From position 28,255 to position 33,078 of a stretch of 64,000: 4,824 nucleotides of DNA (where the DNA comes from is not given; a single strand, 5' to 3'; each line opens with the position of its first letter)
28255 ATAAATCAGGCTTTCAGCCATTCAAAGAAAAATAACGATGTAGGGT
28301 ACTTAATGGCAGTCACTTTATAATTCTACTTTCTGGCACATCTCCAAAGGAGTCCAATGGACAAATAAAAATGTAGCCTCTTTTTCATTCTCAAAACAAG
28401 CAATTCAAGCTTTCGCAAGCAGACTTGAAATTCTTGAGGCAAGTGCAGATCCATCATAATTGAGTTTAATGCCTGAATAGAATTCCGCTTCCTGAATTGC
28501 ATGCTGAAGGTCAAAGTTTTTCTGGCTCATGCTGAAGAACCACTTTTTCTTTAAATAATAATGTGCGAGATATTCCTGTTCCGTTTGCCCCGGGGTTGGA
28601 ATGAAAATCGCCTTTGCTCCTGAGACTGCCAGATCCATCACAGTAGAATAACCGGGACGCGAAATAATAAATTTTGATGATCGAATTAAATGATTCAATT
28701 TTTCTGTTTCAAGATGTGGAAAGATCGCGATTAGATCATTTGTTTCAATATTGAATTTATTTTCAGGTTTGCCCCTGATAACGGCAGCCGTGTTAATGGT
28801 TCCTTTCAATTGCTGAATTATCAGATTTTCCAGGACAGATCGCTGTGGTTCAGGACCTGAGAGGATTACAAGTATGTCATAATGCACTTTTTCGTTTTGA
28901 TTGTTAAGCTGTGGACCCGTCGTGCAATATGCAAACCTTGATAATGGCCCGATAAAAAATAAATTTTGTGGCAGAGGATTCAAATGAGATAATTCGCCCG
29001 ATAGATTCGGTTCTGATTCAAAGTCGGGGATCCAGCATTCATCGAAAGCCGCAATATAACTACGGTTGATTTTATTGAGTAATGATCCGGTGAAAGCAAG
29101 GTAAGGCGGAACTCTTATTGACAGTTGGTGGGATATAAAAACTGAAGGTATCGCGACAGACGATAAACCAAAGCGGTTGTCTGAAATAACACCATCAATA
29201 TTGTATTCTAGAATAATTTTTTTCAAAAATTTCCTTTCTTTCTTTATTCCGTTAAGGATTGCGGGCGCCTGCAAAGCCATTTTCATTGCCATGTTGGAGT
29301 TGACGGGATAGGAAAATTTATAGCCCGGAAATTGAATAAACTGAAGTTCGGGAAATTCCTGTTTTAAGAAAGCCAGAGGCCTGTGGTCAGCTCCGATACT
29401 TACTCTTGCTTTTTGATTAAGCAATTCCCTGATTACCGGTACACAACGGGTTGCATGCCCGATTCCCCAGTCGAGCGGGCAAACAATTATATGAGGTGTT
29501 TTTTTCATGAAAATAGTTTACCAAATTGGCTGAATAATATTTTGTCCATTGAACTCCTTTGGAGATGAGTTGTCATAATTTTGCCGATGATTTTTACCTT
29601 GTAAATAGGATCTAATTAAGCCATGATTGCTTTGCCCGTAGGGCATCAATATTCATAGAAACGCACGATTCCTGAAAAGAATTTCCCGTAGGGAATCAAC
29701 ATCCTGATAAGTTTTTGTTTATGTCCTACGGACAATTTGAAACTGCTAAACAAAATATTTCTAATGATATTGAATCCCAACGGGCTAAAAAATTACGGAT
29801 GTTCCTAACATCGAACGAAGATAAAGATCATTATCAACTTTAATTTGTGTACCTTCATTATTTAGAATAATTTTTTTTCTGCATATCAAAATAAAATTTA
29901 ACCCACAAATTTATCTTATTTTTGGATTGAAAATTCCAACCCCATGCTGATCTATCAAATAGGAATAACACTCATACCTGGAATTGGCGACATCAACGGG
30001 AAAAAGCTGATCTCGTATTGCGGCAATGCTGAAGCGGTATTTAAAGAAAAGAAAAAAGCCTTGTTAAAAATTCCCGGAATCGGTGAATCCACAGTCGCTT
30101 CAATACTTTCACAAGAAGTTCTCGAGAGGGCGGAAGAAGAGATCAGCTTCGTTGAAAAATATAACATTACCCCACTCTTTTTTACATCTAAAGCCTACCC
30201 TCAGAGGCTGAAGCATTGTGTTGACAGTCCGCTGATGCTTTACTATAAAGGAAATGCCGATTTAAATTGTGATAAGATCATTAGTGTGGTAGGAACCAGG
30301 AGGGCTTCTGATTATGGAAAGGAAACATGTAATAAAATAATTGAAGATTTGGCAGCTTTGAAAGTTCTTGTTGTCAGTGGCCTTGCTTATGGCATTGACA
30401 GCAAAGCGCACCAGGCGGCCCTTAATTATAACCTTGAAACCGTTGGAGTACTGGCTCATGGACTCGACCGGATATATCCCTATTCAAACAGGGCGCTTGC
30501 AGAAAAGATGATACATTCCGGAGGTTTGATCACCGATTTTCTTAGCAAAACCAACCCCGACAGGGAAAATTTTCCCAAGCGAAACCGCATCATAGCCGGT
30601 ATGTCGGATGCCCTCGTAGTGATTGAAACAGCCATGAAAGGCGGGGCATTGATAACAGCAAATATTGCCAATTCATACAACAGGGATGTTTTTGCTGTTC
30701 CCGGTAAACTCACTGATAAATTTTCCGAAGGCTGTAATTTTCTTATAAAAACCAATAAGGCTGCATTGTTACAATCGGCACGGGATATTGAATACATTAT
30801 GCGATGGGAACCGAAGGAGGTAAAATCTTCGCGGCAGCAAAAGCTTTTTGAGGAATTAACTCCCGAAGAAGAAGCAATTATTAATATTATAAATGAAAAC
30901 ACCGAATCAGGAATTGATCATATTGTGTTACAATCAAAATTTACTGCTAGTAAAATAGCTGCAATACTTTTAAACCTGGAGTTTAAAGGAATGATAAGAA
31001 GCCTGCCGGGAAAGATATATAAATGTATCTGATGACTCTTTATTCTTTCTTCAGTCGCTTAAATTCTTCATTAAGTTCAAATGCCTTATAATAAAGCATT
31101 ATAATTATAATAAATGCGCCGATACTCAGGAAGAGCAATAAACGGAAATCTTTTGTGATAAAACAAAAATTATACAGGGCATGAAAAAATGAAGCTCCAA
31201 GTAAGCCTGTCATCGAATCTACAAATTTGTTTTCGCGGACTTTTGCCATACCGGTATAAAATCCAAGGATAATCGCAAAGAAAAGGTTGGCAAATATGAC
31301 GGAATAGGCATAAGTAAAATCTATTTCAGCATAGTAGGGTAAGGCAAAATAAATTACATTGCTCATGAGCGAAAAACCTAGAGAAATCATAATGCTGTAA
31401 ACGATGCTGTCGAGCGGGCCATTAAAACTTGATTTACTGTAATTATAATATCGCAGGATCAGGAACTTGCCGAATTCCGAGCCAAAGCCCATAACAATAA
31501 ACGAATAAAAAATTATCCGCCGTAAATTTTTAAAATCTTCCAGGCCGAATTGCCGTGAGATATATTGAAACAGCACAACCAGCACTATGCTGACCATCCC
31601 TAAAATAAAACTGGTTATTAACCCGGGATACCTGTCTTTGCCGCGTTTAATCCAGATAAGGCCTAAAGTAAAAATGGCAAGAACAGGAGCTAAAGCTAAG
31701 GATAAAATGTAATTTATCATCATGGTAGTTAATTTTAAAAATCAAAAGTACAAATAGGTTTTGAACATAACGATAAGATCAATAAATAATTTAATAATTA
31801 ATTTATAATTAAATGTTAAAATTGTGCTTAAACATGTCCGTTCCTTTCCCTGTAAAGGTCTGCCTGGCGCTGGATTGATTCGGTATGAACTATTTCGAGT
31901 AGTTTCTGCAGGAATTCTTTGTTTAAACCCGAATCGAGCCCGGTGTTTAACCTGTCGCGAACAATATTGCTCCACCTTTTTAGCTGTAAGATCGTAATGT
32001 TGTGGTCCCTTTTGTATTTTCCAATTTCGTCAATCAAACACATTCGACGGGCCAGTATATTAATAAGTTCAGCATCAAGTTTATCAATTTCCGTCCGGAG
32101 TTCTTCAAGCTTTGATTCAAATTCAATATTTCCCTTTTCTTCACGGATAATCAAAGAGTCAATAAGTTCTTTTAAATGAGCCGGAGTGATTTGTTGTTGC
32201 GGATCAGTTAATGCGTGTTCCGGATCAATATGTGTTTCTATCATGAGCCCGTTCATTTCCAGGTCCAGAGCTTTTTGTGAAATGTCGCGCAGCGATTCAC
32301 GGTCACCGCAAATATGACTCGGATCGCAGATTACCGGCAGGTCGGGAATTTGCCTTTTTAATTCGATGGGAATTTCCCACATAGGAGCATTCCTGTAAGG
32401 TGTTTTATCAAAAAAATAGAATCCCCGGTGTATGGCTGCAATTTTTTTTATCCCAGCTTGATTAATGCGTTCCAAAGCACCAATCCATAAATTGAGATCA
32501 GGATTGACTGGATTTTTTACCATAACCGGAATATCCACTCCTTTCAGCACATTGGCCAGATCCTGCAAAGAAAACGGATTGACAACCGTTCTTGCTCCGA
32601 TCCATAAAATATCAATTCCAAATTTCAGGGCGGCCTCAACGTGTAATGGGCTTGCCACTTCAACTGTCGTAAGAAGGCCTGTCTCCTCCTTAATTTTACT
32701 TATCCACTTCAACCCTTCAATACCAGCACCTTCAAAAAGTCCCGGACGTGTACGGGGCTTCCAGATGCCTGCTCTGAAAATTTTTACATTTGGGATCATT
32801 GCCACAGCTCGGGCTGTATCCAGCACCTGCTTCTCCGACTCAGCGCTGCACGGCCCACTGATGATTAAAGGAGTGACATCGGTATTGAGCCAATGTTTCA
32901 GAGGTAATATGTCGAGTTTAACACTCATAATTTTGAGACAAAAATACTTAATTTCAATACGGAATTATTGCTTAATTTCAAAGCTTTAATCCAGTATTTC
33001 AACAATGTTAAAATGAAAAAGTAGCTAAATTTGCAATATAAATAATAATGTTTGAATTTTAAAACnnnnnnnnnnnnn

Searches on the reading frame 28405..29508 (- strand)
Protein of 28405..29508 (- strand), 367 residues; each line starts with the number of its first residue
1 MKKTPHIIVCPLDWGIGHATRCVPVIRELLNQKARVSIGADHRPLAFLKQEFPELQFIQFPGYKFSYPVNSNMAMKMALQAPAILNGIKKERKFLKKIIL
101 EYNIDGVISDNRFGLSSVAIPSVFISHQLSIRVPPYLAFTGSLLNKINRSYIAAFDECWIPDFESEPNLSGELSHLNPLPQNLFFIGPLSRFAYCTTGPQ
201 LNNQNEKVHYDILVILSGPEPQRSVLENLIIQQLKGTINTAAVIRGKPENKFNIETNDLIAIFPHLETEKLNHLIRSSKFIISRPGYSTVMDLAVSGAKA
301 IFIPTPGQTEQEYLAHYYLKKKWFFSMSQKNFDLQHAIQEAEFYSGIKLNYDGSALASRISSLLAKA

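Call 21: search_protein_families(library=pfam, proteins=[window:28405-29508:-], max_evalue=0.001)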
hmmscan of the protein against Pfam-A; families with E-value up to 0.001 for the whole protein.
window:28405-29508:- (367 aa): 2 families
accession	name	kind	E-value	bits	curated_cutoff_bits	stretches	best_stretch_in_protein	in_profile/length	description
PF04101.22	Glyco_tran_28_C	-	1.3e-07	32.3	22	1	268-332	62-128/166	Glycosyltransferase family 28 C-terminal domain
PF13528.12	Glyco_trans_1_3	-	3e-07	30.4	25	1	15-110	11-102/322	Glycosyl transferase family 1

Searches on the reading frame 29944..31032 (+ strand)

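Call 24: search_protein_families(library=pfam, proteins=[window:29944-31032:+], max_evalue=0.001)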
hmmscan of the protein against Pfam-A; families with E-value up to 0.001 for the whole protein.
window:29944-31032:+ (362 aa): 4 families
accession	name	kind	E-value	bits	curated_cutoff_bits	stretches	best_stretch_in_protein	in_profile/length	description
PF02481.21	DNA_processg_A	-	3.9e-77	258.6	29.6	1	70-275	2-210/212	DNA recombination-mediator protein A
PF17782.7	DprA_WH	-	6e-10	39.4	22.9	1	303-357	8-61/61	DprA winged helix domain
PF14520.12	HHH_5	-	8.2e-05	23.4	27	1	11-56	7-53/57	Helix-hairpin-helix domain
PF18306.6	LDcluster4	-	0.00025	21.1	26.3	1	112-253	3-124/151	SLOG cluster4 family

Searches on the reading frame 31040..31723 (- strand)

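Call 24: search_protein_families(library=pfam, proteins=[window:31040-31723:-], max_evalue=0.001)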
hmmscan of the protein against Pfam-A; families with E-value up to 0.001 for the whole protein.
window:31040-31723:- (227 aa): 1 family
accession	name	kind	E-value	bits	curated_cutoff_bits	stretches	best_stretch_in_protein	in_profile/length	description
PF13367.11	PrsW-protease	-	3.3e-19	69.7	23.5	1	35-208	6-194/196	PrsW family intramembrane metalloprotease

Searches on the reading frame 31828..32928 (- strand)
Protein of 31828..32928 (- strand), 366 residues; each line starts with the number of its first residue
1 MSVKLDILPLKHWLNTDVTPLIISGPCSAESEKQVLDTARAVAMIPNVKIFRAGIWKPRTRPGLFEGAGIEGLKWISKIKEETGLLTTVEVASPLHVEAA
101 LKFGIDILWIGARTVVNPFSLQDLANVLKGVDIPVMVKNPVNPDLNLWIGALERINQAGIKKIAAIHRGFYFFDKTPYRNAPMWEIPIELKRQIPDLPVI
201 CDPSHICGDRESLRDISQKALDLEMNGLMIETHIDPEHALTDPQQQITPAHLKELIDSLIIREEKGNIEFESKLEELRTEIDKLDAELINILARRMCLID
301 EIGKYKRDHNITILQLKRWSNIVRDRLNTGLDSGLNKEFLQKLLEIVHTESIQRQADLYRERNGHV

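Call 24: search_protein_families(library=pfam, proteins=[window:31828-32928:-], max_evalue=0.001)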
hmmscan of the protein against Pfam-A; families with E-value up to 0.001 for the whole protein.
window:31828-32928:- (366 aa): 2 families
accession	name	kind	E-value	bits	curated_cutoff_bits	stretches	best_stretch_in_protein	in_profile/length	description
PF00793.26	DAHP_synth_1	-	8.7e-37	126.9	25.5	1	19-255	17-257/270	DAHP synthetase I family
PF01817.26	CM_2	-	3.7e-18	65.9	27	1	277-355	1-79/80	Chorismate mutase type II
